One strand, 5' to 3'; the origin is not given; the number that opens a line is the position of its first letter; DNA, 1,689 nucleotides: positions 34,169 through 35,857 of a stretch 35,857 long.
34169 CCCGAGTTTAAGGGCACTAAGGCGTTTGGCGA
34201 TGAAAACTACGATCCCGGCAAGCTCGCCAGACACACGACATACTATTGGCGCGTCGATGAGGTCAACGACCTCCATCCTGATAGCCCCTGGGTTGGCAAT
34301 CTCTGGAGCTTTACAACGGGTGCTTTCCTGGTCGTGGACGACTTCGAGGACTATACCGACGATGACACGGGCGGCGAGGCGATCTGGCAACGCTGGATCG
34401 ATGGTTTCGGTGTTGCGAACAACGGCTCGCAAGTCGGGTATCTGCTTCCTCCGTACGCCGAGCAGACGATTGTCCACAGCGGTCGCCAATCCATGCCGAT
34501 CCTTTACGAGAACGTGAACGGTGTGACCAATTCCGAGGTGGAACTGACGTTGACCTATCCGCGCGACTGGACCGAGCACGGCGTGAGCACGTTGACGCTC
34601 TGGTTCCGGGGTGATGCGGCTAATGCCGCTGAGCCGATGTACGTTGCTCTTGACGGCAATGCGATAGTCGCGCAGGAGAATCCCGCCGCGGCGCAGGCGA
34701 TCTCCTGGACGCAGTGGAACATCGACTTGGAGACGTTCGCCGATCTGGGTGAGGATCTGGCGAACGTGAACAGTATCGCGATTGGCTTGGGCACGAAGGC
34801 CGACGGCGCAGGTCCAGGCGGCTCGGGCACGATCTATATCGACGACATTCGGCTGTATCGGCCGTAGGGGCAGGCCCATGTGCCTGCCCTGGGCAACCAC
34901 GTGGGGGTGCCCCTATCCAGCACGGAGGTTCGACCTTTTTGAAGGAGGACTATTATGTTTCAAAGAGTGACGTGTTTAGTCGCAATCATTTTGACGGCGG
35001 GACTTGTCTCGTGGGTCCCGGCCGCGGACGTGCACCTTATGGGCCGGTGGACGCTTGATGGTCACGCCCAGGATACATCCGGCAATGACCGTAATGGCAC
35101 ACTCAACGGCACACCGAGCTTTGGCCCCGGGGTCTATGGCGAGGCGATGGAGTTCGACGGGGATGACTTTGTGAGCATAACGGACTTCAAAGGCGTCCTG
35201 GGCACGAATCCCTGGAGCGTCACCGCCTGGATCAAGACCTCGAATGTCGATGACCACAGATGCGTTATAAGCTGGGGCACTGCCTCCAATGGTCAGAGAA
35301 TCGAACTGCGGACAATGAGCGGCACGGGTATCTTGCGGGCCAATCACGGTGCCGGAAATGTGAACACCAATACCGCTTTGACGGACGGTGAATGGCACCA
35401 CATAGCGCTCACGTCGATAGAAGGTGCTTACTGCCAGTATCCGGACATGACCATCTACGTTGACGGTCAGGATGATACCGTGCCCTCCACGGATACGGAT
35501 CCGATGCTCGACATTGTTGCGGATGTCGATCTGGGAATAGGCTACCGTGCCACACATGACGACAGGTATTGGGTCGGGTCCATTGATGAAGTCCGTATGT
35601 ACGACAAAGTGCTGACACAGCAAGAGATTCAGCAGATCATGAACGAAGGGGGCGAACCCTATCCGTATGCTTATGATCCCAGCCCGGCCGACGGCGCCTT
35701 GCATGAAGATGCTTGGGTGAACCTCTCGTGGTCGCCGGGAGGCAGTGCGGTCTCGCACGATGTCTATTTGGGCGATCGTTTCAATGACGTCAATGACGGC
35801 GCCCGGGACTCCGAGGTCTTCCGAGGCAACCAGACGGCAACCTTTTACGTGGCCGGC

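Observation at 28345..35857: Tandem trio of giant secreted proteins made only of binding-type modules (CBM, LamG, discoidin, PA14, ConA-like) with no recognisable catalytic domain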

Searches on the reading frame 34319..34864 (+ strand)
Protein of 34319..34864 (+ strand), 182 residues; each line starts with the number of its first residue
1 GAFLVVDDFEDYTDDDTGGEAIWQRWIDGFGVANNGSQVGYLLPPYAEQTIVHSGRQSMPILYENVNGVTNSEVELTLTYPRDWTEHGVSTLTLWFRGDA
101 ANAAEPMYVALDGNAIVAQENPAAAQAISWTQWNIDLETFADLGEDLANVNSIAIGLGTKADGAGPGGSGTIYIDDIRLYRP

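Call 19: search_solved_structures(query=window:34319-34864:+, max_evalue=10, show_alignments=2)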
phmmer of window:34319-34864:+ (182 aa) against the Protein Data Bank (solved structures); distinct sequences matched with E-value up to 10: 1.
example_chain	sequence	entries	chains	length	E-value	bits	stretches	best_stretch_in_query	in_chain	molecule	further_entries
1woq_A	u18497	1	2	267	0.16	15.1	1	95-174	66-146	Inorganic polyphosphate/ATP-glucomannokinase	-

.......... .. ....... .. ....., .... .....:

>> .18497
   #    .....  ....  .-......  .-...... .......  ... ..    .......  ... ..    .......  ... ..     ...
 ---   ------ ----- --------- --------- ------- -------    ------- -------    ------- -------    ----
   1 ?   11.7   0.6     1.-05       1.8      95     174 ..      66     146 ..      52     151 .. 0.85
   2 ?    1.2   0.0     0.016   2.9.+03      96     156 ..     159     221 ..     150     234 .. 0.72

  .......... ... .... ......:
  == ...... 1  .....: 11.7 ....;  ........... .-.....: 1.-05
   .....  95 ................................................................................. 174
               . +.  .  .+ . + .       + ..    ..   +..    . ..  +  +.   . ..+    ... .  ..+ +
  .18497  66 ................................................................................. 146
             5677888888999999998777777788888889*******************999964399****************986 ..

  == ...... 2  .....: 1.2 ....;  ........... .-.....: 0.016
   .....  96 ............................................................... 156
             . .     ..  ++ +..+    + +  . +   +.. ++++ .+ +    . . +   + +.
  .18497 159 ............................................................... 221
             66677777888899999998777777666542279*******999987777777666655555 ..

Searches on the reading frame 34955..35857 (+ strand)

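Call 3: search_protein_families(library=pfam, proteins=[window:34955-35857:+], max_evalue=0.1)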
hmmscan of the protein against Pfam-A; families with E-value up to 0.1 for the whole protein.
window:34955-35857:+ (301 aa): 4 families
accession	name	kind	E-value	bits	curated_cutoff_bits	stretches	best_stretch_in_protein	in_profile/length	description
PF13385.13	Laminin_G_3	-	4.1e-26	92.4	27.6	1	68-226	2-151/151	Concanavalin A-like lectin/glucanases superfamily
PF07953.20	Toxin_R_bind_N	-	0.0061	16.7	23.8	1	36-117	2-90/191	Clostridium neurotoxin, N-terminal receptor binding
PF02210.31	Laminin_G_2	-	0.028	15.3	22.9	1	112-181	17-83/126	Laminin G domain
PF00354.24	Pentaxin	-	0.036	14.2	25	1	203-230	141-168/194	Pentaxin family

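Call 4: search_protein_families(library=ncbifam, proteins=[window:34955-35857:+], max_evalue=0.1)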
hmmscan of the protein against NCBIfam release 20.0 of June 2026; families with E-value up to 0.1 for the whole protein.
window:34955-35857:+ (301 aa): 1 family
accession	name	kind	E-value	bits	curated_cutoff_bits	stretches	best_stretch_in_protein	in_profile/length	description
NF052521.1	TafC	equivalog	1.5e-05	24.3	410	1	57-231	187-362/373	TafC family fimbrial protein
